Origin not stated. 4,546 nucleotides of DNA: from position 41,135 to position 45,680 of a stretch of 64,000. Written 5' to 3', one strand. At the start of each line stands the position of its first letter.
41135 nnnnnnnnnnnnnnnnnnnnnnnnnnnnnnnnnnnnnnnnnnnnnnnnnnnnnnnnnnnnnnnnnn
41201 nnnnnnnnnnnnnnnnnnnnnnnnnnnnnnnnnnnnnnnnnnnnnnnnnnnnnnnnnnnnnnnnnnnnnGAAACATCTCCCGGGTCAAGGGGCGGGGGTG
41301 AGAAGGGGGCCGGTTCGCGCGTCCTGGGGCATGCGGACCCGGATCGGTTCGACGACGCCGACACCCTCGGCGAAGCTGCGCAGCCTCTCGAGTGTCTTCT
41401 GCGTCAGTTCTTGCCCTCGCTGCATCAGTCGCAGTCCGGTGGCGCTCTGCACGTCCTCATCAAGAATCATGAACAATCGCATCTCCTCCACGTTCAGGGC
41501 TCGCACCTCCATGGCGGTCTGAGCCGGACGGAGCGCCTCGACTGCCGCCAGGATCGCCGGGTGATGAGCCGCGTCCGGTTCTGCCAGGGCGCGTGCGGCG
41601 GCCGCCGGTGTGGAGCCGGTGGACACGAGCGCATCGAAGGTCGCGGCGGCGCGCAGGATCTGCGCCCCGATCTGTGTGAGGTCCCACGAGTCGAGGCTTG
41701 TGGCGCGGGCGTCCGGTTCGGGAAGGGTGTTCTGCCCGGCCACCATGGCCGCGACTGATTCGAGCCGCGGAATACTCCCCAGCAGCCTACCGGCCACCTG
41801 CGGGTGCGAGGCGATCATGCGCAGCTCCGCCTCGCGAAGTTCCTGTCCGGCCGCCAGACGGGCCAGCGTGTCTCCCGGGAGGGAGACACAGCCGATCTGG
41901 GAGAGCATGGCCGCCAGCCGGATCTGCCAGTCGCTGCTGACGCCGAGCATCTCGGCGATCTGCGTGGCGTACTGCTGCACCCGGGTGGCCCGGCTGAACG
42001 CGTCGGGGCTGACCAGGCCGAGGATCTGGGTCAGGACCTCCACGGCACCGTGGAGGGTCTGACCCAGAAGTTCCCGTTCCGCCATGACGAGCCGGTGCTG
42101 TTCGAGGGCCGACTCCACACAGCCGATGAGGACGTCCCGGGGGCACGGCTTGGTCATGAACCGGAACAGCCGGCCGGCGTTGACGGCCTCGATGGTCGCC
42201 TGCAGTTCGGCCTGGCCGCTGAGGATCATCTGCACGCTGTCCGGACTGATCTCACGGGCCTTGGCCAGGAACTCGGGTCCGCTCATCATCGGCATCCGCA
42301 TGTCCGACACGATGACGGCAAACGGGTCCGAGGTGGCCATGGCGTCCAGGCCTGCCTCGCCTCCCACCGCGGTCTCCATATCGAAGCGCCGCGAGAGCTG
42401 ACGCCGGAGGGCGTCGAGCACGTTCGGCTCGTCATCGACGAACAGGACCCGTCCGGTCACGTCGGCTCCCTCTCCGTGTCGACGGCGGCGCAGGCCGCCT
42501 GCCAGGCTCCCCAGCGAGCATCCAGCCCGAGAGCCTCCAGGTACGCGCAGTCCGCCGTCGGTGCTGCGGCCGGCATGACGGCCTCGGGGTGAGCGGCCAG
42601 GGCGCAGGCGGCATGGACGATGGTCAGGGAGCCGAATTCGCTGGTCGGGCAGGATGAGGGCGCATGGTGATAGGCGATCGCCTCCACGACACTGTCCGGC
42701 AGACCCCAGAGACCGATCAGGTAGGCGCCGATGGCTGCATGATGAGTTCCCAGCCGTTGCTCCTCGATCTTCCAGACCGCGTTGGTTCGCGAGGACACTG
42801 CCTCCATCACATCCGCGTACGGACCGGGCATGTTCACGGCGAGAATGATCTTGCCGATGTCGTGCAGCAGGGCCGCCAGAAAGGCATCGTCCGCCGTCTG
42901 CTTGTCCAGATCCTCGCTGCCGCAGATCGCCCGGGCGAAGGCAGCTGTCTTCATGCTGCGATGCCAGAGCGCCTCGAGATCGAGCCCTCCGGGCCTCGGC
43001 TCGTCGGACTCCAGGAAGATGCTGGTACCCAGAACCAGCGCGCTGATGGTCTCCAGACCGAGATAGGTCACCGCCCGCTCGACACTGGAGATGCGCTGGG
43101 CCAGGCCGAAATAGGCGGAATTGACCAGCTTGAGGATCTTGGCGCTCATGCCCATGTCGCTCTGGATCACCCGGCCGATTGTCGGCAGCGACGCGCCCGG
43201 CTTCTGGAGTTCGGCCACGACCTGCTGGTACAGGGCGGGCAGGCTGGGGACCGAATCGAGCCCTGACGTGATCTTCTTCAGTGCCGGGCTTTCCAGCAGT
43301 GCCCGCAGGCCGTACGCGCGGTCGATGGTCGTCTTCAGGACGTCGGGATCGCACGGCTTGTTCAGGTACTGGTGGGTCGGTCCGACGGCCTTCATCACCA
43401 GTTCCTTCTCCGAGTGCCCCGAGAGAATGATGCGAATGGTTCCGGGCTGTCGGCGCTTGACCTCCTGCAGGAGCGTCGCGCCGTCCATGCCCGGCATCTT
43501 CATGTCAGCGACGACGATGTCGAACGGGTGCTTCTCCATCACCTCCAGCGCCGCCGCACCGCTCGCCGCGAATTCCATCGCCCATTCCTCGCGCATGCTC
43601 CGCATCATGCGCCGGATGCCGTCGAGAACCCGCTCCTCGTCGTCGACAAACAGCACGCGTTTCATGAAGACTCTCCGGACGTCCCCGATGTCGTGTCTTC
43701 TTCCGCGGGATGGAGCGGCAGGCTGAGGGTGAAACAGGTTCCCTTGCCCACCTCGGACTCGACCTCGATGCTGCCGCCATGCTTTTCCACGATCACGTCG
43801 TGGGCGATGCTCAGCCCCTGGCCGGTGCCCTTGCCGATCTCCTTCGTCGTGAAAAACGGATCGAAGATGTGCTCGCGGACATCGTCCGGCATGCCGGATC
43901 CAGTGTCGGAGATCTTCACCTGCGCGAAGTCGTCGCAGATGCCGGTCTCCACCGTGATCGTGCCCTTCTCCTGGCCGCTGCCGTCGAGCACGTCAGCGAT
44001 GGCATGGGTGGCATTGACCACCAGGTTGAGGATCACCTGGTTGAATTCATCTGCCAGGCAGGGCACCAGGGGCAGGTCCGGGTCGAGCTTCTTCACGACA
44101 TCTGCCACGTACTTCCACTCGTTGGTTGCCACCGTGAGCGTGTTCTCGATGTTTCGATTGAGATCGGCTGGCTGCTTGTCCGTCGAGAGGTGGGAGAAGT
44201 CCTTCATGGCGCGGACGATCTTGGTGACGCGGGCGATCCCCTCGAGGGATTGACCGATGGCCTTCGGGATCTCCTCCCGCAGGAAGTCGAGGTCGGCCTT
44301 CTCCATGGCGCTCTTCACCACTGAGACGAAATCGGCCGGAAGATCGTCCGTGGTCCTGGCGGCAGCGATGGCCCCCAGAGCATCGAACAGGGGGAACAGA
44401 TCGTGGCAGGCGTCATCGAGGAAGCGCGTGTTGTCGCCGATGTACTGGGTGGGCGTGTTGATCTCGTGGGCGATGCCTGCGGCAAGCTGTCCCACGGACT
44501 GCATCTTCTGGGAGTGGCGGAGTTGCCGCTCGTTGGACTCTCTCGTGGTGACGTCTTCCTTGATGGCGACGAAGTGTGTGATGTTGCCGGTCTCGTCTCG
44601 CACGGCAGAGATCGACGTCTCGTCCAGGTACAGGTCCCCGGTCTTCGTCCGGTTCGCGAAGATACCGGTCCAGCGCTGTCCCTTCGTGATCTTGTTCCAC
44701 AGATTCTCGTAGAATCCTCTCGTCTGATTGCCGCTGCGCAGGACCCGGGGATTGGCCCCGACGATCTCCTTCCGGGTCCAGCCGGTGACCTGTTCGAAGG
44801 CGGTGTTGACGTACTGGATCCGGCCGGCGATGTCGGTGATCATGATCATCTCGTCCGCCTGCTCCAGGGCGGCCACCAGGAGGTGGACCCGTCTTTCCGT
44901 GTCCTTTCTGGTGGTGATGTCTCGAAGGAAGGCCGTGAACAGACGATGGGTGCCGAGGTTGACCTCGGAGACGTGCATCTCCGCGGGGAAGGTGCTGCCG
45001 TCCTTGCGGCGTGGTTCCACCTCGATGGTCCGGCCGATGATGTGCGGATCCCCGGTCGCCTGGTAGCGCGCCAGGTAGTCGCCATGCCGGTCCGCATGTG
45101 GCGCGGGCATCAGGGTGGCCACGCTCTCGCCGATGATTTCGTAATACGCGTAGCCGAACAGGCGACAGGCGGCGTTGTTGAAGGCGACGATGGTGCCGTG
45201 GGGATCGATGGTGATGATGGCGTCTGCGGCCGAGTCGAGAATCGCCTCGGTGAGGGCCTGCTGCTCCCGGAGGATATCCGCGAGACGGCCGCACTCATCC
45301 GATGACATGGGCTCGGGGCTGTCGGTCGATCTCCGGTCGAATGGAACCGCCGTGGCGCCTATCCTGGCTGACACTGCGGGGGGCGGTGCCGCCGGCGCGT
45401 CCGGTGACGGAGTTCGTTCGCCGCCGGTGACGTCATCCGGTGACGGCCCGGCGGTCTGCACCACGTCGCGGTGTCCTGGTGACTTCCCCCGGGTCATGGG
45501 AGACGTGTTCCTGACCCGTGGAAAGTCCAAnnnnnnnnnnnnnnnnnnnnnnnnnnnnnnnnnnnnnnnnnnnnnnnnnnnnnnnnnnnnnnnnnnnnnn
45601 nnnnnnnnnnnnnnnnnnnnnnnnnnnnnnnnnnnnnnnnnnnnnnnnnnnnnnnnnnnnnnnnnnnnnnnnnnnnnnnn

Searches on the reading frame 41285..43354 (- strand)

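Call 35: search_protein_families(library=pfam, proteins=[window:41285-43354:-], max_evalue=0.001)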
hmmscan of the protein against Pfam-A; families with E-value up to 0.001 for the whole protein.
window:41285-43354:- (689 aa): 2 families
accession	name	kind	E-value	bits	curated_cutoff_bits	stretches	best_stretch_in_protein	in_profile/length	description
PF13487.12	HD_5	-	8.6e-20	71.6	27.2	1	439-586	1-148/170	HD domain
PF00072.30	Response_reg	-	1e-13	51.9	30.2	1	303-411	1-108/111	Response regulator receiver domain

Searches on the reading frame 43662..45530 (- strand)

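Call 35: search_protein_families(library=pfam, proteins=[window:43662-45530:-], max_evalue=0.001)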
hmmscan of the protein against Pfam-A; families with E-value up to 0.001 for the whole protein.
window:43662-45530:- (622 aa): 7 families
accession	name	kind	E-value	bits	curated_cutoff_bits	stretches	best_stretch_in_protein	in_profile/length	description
PF00989.32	PAS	-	2.2e-36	124.7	22.6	2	94-205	3-113/113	PAS fold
PF13426.13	PAS_9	-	5.5e-30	104.1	27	2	103-206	2-102/103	PAS domain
PF02518.31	HATPase_c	-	2.5e-26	92.7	26.4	1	494-607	4-110/111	Histidine kinase-, DNA gyrase B-, and HSP90-like ATPase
PF08448.16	PAS_4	-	4.2e-20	72.5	23.1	2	98-209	1-109/110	PAS fold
PF13188.13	PAS_8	-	2.8e-17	62.4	21.8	2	94-149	3-55/65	PAS domain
PF08447.18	PAS_3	-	9.7e-11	42.2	25.6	1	240-323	3-88/89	PAS fold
PF24820.1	Diguanyl_cycl_sensor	-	1.2e-05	25.6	28.1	1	101-204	5-109/109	Diguanylate cyclase-like sensor domain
